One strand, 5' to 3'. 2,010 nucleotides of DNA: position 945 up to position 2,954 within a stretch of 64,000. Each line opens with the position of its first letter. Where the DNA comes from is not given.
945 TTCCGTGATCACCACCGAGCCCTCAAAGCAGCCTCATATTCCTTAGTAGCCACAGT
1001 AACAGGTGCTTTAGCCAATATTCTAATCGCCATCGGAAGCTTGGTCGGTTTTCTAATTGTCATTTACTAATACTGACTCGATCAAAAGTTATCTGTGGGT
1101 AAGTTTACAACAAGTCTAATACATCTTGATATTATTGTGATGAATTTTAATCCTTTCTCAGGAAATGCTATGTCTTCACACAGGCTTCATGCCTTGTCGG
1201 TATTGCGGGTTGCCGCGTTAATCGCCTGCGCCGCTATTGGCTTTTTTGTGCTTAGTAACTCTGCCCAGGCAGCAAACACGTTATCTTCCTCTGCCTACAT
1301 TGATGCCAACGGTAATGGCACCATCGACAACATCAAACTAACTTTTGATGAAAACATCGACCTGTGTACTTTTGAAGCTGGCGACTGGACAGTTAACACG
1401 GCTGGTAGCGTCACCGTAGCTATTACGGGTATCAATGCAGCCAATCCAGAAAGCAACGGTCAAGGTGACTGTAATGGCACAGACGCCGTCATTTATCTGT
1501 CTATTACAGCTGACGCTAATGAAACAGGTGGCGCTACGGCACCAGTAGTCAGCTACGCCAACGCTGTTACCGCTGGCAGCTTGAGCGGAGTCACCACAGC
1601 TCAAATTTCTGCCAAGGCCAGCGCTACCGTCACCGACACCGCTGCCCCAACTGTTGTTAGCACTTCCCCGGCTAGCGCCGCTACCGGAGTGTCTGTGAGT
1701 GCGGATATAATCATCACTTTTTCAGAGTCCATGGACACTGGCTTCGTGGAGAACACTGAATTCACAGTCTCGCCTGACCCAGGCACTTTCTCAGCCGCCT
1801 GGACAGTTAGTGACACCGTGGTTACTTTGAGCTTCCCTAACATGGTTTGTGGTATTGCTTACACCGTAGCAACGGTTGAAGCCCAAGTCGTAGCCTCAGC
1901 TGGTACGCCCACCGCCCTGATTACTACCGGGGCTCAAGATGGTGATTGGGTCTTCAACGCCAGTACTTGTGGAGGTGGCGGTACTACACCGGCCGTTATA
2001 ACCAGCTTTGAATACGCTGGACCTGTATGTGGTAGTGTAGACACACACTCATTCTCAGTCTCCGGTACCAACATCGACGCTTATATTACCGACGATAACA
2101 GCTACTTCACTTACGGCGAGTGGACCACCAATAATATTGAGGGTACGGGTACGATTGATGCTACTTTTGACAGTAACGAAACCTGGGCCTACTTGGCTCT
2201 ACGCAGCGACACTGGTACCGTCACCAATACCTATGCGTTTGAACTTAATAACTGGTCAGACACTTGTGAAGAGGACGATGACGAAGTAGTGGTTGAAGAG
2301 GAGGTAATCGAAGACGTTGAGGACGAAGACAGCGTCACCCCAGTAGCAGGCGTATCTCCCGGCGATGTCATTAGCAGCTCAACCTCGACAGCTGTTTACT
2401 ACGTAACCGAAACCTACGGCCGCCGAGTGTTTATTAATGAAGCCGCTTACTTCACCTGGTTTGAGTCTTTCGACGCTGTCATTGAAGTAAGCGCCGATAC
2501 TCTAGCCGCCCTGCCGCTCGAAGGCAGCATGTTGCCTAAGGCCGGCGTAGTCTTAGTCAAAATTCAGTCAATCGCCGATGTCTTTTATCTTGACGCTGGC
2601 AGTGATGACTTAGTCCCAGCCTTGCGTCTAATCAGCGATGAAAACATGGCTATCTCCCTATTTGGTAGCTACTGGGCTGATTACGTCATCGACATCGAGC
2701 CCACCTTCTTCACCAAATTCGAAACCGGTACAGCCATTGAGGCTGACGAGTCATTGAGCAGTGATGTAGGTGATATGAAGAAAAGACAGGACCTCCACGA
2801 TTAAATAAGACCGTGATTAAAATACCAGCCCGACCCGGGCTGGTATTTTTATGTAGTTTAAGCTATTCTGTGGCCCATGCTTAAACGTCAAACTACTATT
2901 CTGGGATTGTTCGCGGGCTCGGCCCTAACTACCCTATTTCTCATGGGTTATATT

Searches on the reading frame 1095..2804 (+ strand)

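Call 14: search_protein_families(library=pfam, proteins=[window:1095-2804:+], max_evalue=0.001)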
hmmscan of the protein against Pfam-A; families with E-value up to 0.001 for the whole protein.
window:1095-2804:+ (569 aa): 1 family
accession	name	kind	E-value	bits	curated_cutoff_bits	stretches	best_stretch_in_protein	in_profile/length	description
PF13205.12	Big_5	-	2.6e-09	38.2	23.6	1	181-271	1-93/105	Bacterial Ig-like domain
